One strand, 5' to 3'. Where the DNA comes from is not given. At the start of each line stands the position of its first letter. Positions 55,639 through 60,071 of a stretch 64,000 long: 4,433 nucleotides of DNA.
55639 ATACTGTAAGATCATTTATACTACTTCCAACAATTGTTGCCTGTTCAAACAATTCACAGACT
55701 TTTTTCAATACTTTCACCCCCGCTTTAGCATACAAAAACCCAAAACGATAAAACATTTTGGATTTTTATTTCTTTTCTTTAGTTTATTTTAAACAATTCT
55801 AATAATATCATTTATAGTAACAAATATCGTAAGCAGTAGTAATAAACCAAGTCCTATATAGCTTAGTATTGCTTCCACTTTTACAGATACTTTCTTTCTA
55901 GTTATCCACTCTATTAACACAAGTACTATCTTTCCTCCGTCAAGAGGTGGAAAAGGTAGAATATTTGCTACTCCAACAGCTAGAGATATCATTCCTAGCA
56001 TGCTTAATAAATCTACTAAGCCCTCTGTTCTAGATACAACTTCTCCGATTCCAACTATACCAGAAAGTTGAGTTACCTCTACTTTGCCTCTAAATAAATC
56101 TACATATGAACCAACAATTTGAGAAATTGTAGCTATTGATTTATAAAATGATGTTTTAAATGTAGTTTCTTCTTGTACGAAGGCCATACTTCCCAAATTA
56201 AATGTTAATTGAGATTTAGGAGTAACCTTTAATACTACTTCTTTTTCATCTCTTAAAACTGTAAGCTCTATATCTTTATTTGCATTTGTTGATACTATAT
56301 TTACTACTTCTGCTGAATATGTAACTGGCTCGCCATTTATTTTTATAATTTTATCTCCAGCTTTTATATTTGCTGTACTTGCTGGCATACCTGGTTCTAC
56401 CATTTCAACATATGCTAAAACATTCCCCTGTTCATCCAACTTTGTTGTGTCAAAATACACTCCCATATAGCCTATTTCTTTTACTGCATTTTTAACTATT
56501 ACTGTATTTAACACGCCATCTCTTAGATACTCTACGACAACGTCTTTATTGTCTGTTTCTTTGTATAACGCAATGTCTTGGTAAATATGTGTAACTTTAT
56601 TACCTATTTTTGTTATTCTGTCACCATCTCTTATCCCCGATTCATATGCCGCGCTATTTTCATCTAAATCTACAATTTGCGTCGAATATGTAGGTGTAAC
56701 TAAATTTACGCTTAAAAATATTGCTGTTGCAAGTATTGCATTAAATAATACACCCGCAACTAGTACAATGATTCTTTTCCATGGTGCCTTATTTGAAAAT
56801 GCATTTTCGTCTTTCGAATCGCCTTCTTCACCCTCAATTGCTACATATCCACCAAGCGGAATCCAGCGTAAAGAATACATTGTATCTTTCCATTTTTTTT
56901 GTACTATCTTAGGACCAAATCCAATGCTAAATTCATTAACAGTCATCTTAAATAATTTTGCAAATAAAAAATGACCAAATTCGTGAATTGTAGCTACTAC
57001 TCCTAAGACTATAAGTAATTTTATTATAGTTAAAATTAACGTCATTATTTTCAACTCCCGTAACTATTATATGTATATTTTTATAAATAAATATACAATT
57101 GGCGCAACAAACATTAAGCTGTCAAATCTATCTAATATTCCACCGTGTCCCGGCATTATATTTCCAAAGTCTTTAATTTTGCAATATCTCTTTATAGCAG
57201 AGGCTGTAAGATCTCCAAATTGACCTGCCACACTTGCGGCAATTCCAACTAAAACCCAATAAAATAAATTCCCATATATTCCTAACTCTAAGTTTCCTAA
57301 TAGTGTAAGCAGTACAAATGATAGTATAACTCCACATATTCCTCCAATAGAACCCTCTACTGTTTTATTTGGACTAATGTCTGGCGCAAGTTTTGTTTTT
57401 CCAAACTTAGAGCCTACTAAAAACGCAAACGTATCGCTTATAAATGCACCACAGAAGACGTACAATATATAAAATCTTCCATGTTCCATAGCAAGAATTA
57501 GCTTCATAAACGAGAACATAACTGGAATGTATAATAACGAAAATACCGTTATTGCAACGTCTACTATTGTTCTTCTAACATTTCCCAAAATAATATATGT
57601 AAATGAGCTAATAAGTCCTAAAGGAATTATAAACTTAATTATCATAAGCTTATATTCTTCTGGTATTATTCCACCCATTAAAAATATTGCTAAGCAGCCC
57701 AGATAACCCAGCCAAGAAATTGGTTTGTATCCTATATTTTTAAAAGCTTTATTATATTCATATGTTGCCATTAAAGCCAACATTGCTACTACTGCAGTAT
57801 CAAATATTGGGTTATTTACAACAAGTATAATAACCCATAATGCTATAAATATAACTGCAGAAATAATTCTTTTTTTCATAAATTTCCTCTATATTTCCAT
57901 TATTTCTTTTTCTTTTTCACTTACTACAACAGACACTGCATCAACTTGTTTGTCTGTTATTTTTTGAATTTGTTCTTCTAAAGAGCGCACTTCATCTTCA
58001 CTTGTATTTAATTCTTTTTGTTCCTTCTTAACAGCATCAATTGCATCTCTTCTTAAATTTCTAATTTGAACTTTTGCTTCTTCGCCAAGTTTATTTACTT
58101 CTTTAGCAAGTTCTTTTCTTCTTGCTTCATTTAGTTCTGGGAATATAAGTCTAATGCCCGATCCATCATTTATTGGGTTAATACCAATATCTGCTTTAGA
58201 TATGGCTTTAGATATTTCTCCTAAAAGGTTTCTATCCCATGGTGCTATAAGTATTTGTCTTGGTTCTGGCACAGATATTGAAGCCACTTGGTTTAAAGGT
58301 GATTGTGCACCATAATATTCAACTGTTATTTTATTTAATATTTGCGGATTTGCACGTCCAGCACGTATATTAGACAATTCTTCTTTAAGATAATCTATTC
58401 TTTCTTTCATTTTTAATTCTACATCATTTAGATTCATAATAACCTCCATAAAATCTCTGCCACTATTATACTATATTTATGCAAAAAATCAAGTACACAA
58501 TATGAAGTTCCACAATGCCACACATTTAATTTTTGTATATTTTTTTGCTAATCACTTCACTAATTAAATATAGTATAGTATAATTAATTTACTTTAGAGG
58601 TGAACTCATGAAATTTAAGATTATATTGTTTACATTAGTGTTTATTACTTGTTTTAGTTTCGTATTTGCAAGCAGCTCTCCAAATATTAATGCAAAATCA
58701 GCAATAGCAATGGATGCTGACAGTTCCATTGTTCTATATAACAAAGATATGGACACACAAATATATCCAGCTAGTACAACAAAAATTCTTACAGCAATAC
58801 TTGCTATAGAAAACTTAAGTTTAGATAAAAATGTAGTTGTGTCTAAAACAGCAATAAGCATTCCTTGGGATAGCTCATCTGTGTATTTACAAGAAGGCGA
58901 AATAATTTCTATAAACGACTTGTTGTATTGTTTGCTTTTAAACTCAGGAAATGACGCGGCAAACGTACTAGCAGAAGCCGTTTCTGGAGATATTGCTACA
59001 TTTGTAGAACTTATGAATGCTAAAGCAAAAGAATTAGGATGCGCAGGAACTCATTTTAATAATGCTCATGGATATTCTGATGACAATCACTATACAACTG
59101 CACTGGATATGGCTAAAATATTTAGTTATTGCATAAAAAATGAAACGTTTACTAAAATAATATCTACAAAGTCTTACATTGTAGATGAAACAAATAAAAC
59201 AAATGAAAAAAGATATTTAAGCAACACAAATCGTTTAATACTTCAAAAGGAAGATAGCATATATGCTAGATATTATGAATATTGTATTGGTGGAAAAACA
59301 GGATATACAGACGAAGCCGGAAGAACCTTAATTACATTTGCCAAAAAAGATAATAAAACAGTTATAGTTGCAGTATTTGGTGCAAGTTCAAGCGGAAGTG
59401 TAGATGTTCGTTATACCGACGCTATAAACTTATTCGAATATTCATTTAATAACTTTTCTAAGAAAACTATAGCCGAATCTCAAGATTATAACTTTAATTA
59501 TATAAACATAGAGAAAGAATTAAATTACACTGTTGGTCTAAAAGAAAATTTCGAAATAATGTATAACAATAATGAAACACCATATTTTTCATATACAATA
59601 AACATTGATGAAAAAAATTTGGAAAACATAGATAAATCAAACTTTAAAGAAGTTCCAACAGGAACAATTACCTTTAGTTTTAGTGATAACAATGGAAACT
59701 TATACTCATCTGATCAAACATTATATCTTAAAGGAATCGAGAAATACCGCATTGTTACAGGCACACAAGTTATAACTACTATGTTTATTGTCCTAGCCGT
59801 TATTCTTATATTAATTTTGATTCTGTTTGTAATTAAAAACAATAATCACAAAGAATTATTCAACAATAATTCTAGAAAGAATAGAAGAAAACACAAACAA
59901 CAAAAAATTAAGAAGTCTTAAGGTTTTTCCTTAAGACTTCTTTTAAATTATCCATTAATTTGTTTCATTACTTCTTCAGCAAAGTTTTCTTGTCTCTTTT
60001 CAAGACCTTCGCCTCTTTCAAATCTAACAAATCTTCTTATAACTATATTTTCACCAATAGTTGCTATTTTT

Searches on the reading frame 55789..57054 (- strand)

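Call 84: search_protein_families(library=pfam, proteins=[window:55789-57054:-], max_evalue=0.00001)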
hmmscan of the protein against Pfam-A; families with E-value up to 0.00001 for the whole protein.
window:55789-57054:- (421 aa): 5 families
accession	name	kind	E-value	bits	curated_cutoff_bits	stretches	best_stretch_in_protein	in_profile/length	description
PF02163.28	Peptidase_M50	-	7e-59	199.3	27.2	1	13-408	2-221/221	Peptidase family M50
PF13180.12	PDZ_2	-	1.3e-18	67.4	27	1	195-277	1-78/80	PDZ domain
PF17820.7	PDZ_6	-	3.1e-17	62.5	27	1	216-268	2-54/54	PDZ domain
PF00595.29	PDZ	-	8e-13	49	23.2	1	212-266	25-80/81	PDZ domain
PF14685.13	PDZ_Tricorn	-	4.9e-06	26.9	25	0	228-272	38-82/88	Tricorn protease PDZ domain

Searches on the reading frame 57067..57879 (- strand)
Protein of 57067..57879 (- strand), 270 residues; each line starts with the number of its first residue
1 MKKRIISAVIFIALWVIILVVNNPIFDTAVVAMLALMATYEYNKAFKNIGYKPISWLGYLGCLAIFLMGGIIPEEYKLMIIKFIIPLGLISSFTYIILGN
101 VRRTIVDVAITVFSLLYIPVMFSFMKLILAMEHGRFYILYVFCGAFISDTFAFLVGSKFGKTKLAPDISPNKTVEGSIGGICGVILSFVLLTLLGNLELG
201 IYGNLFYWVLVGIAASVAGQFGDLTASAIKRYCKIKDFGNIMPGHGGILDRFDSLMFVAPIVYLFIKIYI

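Call 84: search_protein_families(library=pfam, proteins=[window:57067-57879:-], max_evalue=0.00001)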
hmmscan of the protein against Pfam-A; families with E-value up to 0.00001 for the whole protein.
window:57067-57879:- (270 aa): 1 family
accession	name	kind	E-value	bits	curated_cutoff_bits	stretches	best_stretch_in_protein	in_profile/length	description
PF01148.25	CTP_transf_1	-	3.4e-60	204.5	24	1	2-268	1-263/264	Cytidylyltransferase family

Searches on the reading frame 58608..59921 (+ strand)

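Call 84: search_protein_families(library=pfam, proteins=[window:58608-59921:+], max_evalue=0.00001)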
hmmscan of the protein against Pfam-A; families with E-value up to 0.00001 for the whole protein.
window:58608-59921:+ (437 aa): 3 families
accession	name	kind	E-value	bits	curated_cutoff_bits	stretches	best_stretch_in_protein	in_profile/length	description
PF00768.25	Peptidase_S11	-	3.5e-55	187.5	27.6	1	20-260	3-238/239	D-alanyl-D-alanine carboxypeptidase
PF13354.11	Beta-lactamase2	-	3.5e-09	36.7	22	1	49-257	18-213/214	Beta-lactamase enzyme family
PF02113.21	Peptidase_S13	-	1.3e-06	27.9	22.8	1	25-71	12-60/444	D-Ala-D-Ala carboxypeptidase 3 (S13) family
